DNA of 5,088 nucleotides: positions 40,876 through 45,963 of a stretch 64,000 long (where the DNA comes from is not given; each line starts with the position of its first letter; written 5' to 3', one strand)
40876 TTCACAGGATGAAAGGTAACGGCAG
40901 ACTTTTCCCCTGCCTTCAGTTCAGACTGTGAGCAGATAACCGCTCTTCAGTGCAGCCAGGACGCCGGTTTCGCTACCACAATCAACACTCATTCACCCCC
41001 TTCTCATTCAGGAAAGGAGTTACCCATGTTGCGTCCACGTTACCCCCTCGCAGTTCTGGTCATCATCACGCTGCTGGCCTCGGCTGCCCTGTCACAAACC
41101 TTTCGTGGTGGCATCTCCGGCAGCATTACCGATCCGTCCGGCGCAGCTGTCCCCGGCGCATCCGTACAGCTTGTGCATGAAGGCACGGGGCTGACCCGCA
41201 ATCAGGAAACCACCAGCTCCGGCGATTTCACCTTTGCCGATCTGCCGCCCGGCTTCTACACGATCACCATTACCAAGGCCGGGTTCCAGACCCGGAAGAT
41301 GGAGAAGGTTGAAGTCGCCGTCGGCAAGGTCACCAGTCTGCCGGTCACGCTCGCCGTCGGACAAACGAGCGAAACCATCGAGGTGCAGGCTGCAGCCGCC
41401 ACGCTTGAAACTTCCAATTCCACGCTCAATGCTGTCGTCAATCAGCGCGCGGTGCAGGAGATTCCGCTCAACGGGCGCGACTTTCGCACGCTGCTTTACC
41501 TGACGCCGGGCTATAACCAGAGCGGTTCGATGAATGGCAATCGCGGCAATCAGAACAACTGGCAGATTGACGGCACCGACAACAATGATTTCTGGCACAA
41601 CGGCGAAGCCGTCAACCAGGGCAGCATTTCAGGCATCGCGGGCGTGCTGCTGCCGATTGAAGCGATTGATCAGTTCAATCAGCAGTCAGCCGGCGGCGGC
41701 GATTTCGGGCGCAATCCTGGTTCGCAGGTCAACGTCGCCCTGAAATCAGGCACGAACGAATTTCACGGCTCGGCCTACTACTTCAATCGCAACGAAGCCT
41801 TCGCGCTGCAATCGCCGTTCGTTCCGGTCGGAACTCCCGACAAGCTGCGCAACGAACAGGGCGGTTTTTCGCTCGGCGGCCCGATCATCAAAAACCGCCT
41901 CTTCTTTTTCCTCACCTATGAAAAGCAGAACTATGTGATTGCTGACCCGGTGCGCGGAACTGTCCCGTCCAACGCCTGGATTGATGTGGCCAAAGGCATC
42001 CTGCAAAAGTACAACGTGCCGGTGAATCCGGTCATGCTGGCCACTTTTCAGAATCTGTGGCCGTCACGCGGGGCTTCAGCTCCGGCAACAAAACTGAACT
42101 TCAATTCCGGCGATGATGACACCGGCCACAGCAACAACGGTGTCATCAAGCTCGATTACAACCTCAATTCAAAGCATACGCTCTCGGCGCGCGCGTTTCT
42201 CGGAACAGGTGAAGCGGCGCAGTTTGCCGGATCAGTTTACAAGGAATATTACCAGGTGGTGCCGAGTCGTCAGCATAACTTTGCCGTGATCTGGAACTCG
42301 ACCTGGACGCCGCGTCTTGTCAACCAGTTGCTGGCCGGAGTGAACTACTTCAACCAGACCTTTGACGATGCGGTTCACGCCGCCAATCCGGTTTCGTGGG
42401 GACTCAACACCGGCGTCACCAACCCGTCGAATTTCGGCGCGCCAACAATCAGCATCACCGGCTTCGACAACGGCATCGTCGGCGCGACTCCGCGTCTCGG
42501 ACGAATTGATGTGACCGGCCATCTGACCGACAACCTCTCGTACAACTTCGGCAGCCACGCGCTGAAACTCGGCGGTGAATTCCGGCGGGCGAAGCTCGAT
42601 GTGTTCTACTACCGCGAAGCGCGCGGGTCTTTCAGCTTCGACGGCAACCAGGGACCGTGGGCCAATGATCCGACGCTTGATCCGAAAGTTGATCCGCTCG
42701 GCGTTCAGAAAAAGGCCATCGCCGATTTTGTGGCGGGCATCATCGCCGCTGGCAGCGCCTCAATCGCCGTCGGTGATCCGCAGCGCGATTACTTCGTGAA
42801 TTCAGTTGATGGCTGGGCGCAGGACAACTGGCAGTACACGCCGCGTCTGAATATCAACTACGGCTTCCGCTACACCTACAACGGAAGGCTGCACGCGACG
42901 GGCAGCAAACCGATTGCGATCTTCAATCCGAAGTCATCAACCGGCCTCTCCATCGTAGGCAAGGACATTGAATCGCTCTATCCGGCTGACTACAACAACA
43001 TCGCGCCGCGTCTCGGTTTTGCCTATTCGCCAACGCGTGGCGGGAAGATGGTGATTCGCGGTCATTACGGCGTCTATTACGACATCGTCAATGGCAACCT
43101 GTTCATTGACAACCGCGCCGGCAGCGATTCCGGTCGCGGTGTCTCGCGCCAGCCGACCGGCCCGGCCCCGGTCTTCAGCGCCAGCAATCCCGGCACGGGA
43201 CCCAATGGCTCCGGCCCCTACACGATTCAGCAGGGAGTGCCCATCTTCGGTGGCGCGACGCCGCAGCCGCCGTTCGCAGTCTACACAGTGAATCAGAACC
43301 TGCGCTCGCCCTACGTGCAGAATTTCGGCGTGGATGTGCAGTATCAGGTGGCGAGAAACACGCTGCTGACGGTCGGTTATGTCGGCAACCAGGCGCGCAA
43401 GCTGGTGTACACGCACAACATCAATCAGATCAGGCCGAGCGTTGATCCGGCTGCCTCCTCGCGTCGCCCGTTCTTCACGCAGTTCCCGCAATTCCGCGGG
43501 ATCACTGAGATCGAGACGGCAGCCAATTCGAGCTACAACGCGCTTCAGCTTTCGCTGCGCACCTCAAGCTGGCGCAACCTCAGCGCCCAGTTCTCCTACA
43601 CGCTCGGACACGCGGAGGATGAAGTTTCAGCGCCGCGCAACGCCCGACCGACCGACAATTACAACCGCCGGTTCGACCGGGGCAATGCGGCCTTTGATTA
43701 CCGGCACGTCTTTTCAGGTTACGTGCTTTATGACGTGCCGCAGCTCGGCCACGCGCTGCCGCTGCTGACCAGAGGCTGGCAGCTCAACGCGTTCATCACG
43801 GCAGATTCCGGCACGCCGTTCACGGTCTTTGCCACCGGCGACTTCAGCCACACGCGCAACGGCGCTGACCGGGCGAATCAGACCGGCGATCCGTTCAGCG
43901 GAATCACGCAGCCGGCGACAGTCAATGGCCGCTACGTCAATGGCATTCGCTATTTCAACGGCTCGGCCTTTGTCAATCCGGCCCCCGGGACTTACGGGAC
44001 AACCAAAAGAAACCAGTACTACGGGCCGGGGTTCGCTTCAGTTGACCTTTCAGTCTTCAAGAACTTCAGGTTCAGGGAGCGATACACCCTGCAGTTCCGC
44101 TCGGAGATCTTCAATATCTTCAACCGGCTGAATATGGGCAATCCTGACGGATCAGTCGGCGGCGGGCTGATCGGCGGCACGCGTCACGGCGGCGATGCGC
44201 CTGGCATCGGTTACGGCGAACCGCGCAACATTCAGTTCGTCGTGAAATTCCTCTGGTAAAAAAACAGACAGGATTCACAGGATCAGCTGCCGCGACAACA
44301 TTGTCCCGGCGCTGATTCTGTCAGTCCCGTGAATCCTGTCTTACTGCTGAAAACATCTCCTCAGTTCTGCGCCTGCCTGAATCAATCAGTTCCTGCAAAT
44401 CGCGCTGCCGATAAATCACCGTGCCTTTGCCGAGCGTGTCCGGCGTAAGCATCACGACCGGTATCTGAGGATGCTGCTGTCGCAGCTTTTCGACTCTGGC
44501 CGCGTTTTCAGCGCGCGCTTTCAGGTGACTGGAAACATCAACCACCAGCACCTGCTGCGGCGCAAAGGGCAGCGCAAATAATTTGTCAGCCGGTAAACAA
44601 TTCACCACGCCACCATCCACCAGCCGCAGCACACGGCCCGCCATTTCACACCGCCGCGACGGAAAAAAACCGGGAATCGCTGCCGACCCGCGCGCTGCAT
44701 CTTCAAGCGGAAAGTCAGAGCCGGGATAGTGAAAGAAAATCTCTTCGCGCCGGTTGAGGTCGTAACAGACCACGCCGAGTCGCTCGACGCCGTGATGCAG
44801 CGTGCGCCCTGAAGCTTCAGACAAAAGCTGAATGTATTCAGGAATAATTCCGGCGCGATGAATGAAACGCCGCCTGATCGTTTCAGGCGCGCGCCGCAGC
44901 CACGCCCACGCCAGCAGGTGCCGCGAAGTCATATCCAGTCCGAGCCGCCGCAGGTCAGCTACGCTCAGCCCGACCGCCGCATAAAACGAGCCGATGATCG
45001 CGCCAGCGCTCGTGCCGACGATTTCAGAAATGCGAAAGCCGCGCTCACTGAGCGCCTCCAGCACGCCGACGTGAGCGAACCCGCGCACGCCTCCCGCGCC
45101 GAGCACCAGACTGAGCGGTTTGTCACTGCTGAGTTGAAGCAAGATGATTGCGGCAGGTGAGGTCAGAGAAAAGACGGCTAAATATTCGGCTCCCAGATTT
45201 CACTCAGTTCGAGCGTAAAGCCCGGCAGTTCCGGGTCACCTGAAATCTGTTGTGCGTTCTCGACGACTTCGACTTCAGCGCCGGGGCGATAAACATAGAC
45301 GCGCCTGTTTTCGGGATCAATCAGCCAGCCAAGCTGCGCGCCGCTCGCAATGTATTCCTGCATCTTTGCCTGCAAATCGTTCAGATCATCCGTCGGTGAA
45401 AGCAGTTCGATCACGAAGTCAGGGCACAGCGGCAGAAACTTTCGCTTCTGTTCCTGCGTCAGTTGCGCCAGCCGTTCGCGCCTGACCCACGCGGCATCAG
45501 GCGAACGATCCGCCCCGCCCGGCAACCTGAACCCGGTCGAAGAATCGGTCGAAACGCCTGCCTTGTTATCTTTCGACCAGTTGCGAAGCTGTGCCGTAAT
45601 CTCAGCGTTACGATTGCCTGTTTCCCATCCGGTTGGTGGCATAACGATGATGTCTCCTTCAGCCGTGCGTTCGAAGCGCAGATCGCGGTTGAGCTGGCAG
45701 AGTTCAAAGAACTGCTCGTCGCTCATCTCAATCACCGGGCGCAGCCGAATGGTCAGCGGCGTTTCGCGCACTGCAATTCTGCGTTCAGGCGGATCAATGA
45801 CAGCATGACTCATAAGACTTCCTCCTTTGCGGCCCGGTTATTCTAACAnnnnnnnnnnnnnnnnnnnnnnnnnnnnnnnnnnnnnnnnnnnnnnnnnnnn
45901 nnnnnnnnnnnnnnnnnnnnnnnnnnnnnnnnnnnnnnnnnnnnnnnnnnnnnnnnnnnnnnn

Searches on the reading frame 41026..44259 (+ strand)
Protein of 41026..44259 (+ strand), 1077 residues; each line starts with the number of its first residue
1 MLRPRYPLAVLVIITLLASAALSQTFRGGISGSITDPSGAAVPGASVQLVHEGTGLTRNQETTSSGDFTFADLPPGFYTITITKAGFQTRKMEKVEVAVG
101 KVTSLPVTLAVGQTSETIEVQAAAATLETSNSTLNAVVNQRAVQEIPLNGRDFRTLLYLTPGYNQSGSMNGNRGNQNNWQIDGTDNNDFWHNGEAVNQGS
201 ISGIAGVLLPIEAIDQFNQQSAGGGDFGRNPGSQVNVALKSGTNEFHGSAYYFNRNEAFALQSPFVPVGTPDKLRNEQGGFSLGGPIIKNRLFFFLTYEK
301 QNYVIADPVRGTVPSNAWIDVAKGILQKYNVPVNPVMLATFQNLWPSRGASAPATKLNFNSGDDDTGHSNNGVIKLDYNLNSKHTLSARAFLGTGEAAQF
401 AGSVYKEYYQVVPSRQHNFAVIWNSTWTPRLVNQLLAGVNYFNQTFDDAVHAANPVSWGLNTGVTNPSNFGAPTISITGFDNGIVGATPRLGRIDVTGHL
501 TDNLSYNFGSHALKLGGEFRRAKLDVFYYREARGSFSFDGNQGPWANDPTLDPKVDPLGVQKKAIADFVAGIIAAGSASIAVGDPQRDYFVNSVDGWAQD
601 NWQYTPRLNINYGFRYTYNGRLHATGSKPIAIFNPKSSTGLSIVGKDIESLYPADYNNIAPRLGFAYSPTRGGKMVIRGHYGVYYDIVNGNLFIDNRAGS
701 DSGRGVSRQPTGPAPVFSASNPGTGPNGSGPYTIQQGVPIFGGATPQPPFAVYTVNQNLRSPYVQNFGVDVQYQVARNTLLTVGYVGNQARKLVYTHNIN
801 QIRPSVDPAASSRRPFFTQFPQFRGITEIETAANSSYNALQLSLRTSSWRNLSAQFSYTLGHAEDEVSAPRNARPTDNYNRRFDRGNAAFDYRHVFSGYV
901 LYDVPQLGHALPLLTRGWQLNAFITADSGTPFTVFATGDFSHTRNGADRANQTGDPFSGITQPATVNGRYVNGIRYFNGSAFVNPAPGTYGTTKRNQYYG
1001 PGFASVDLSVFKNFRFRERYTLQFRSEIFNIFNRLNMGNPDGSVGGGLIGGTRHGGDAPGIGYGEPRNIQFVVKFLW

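Call 3: search_protein_families(library=pfam, proteins=[window:41026-44259:+])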
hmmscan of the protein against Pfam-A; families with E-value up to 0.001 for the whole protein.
window:41026-44259:+ (1077 aa): 4 families
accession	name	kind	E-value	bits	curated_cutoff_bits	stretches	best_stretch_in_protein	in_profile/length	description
PF25183.1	OMP_b-brl_4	-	1.1e-177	593.5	30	1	239-1070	2-838/838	Outer membrane beta barrel domain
PF13620.12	CarboxypepD_reg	-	1.2e-20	74.1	32.3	1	30-109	2-81/82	Carboxypeptidase regulatory-like domain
PF13715.12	CarbopepD_reg_2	-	6.2e-07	29.8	32.2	1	30-106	1-73/88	CarboxypepD_reg-like domain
PF17210.9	SdrD_B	-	0.00037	21.1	29.7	0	35-87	17-70/112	SdrD B-like domain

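Call 4: search_protein_families(library=ncbifam, proteins=[window:41026-44259:+])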
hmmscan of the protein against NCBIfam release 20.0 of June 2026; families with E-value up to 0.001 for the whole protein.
window:41026-44259:+ (1077 aa): 0 families

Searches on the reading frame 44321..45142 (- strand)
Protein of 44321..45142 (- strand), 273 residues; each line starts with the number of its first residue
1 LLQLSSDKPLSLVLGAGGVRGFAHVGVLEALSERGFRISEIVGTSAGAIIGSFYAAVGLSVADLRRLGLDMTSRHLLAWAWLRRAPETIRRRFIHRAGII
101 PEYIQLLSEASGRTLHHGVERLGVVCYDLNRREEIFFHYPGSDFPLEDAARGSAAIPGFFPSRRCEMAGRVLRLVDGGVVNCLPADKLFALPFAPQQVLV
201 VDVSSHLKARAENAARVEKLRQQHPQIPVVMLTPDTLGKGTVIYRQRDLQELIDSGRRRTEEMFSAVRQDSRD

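Call 3: search_protein_families(library=pfam, proteins=[window:44321-45142:-])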
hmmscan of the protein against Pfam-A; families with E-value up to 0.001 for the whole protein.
window:44321-45142:- (273 aa): 1 family
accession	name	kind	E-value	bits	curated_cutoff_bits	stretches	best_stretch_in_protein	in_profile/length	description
PF01734.28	Patatin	-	1.5e-23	84.5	27.7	1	12-186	1-188/191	Patatin-like phospholipase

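Call 4: search_protein_families(library=ncbifam, proteins=[window:44321-45142:-])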
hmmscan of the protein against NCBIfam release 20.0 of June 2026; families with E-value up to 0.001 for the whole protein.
window:44321-45142:- (273 aa): 3 families
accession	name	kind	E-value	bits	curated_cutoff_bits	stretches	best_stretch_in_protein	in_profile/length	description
NF007623.0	PRK10279.1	equivalog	6e-14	51.9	272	1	10-205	6-182/301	patatin-like phospholipase RssA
NF043045.1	T4SS_VpdC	equivalog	5.6e-08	31.3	1000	1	12-76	308-371/880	Dot/Icm T4SS effector VpdC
NF053870.1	DS2_1_antiphage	equivalog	2.9e-05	23.5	400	0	12-67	3-62/299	anti-phage phospholipase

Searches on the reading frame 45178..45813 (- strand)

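Call 3: search_protein_families(library=pfam, proteins=[window:45178-45813:-])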
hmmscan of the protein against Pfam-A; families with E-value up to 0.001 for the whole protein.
window:45178-45813:- (211 aa): 1 family
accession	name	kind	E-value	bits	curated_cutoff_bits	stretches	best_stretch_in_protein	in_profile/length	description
PF05685.18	Uma2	-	3.9e-48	163.6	27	1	33-203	2-171/172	Putative restriction endonuclease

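Call 4: search_protein_families(library=ncbifam, proteins=[window:45178-45813:-])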
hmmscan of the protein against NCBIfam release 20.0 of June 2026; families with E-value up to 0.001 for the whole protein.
window:45178-45813:- (211 aa): 0 families
